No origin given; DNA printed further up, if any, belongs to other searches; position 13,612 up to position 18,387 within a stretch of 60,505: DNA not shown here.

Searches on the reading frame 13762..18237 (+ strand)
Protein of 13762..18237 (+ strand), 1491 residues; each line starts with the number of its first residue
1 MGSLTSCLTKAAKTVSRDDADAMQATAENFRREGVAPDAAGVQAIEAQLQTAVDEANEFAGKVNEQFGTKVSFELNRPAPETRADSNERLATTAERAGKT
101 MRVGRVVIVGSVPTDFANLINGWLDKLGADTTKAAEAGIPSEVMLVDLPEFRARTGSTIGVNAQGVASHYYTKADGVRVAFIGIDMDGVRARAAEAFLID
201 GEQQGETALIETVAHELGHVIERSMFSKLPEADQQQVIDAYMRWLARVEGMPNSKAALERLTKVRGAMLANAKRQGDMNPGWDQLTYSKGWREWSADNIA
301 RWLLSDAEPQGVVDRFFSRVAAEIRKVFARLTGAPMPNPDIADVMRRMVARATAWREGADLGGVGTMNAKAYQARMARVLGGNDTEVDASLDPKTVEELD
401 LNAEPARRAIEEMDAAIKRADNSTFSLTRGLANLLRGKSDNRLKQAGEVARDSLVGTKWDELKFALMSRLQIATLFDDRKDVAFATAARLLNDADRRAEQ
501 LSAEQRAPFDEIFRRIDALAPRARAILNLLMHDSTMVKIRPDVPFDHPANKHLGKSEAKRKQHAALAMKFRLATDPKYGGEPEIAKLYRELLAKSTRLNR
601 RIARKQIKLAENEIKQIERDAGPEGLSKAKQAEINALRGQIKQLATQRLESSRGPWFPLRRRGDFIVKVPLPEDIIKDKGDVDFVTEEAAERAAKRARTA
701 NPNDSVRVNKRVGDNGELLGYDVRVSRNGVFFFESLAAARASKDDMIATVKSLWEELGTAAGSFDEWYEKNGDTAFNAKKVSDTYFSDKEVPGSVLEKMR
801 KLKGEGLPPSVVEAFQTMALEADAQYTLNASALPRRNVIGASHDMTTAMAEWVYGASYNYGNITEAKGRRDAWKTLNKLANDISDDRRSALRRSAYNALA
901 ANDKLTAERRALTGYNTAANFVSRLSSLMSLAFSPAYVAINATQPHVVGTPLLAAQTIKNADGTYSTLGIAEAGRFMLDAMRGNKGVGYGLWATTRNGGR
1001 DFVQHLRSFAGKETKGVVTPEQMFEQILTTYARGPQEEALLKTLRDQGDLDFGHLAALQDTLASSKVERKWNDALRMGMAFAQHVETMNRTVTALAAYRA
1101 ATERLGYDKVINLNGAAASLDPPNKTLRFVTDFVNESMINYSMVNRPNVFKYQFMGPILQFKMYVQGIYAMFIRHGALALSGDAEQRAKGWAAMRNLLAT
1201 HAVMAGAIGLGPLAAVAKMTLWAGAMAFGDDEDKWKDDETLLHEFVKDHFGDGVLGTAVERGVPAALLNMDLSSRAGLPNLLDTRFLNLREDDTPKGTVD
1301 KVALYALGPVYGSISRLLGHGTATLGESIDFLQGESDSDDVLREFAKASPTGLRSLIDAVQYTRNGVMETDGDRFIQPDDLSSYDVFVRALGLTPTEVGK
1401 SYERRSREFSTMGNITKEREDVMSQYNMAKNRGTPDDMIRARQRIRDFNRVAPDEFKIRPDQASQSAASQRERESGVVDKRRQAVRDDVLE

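Call 9: search_protein_families(library=pfam, proteins=[window:13762-18237:+])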
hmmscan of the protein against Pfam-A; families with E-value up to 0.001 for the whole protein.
window:13762-18237:+ (1491 aa): 0 families

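Call 45: search_dna_similar(query=window:13762-18237:+, collection=phages, mode=protein, max_rows=25)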
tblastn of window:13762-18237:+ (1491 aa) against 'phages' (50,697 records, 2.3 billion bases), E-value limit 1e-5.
Records with a match: 33; places in all: 33; records where one place covers at least 80% of the query: 0.
Best place of each record, by identity: <60% 33.
By first word of the organism name: Klebsiella 6; Erwinia 5; Rhizobium 4; Vibrio 4; Pseudomonas 4; Ochrobactrum 2; Serratia 2; Sinorhizobium 2; Agrobacterium 2; Shewanella 1; and 1 more.
By host as written in the record: Klebsiella pneumoniae NI9 3; Rhizobium phaseoli N831 2; Ochrobactrum intermedium 2; Serratia marcescens 2; Agrobacterium tumefaciens C58 2; Klebsiella pneumoniae 51503 2; Erwinia pyrifoliae 2; Vibrio fischeri 12A4 2; and 13 more.
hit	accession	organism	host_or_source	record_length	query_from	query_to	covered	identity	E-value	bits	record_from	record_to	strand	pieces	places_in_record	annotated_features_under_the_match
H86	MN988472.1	Rhizobium phage RHph_TM3_14A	Rhizobium etli T3_14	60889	833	1426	40%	26.4%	3e-19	101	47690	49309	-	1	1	hypothetical protein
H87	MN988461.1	Rhizobium phage RHph_TM27A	Rhizobium phaseoli N831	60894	833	1426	40%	26.4%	3e-19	101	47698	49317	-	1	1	hypothetical protein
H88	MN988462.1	Rhizobium phage RHph_TM27B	Rhizobium phaseoli N831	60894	833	1426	40%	26.4%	3e-19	101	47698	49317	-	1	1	hypothetical protein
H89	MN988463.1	Rhizobium phage RHph_TM29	Rhizobium phaseoli N931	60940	833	1426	40%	26.2%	7e-19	100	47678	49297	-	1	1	hypothetical protein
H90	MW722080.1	Klebsiella phage vB_KpnP_ZX1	Klebsiella sp.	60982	916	1476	38%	25.5%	3e-18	98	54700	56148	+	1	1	PLxRFG protein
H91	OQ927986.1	Shewanella phage vB_SbaS_Y11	Shewanella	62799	931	1486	37%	25.6%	7e-11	74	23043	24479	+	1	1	methyltransferase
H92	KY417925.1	Ochrobactrum phage POI1126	Ochrobactrum intermedium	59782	917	1449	36%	23.9%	5e-15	87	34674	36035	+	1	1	DNA methylase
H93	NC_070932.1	Ochrobactrum phage POI1126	Ochrobactrum intermedium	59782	917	1449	36%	23.9%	5e-15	87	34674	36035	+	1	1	DarB-like antirestriction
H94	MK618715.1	Serratia phage Parlo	Serratia marcescens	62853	916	1454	36%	21.0%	3e-7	62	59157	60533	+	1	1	DarB-like antirestriction protein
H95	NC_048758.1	Serratia phage Parlo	Serratia marcescens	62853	916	1454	36%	21.0%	3e-7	62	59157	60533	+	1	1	DarB-like antirestriction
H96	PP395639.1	Microcystis phage Mwe-JY07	Microcystis wesenbergii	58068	1037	1449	28%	27.0%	2e-17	96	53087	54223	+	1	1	putative DNA methylase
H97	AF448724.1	Sinorhizobium phage PBC5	Sinorhizobium meliloti 2011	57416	1086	1450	24%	30.1%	2e-20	105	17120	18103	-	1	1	orf23: putative DNA methylase | orf24: unknown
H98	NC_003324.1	Sinorhizobium phage PBC5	Sinorhizobium meliloti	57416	1086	1450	24%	30.1%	2e-20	105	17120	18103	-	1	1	DarB-like antirestriction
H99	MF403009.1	Agrobacterium phage Atu_ph08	Agrobacterium tumefaciens C58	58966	1079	1478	27%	26.7%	1e-18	99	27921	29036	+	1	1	Snf2 family helicase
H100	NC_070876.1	Agrobacterium phage Atu_ph08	Agrobacterium tumefaciens C58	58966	1079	1478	27%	26.7%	1e-18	99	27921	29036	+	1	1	DarB-like antirestriction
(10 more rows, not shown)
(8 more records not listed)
